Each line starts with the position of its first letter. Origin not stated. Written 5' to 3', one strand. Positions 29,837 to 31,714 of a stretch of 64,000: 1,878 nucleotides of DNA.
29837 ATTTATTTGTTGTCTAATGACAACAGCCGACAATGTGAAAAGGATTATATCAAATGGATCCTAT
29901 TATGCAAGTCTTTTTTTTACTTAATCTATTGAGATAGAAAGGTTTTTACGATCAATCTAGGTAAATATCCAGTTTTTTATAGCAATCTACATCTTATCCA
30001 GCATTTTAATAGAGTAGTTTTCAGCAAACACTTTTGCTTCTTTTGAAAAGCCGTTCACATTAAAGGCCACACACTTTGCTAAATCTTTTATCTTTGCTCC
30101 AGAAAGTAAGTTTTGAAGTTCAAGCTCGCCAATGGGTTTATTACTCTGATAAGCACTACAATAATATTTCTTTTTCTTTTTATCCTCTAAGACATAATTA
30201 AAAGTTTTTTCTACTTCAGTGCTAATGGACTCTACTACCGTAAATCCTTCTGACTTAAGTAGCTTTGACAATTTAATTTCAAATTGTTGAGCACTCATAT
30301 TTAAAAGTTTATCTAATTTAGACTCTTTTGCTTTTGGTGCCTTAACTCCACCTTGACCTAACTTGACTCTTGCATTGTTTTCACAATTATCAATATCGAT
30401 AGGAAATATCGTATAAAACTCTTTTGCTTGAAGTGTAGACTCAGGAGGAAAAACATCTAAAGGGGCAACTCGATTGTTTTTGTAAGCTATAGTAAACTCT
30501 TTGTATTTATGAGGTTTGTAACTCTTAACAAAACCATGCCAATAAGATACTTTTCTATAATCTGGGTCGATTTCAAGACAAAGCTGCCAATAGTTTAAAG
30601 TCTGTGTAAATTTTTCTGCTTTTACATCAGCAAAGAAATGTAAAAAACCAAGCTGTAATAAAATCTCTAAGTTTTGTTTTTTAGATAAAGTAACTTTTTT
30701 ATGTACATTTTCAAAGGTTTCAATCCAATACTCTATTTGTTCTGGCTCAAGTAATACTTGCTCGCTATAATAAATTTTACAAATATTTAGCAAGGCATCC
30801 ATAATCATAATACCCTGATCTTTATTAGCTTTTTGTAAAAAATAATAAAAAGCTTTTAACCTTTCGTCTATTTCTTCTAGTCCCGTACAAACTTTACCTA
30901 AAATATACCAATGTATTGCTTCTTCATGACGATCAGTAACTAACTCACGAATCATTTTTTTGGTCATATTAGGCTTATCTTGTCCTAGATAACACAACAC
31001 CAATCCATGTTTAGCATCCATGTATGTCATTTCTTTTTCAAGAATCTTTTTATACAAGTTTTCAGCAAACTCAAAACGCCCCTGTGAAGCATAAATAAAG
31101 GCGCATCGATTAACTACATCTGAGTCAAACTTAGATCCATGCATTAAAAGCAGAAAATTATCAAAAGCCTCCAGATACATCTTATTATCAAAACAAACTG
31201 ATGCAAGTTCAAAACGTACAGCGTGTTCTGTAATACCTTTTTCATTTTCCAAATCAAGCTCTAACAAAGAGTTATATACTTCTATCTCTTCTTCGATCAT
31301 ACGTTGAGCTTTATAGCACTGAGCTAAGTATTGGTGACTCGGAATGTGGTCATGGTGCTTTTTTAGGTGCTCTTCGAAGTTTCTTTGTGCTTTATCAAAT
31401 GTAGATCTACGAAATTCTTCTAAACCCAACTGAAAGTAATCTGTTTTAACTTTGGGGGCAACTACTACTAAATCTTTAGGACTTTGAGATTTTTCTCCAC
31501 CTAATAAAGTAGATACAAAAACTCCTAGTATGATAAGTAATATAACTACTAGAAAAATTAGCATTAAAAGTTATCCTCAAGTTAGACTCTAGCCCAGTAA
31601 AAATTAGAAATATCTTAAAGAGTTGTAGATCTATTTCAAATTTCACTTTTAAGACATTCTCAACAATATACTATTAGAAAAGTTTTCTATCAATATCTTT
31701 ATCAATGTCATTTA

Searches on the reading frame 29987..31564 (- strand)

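Call 80: search_protein_families(library=pfam, proteins=[window:29987-31564:-], max_evalue=0.0001)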
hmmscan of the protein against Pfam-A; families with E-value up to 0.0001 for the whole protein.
window:29987-31564:- (525 aa): 3 families
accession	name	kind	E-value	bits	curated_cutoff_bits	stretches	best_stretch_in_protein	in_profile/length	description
PF04471.18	Mrr_cat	-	2.7e-08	34.4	21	1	421-523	2-107/115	Restriction endonuclease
PF14559.12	TPR_19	-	2e-05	25.3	25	0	160-198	3-41/68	Tetratricopeptide repeat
PF12895.13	ANAPC3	-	4.1e-05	24.2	27.2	0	161-238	2-78/82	Anaphase-promoting complex, cyclosome, subunit 3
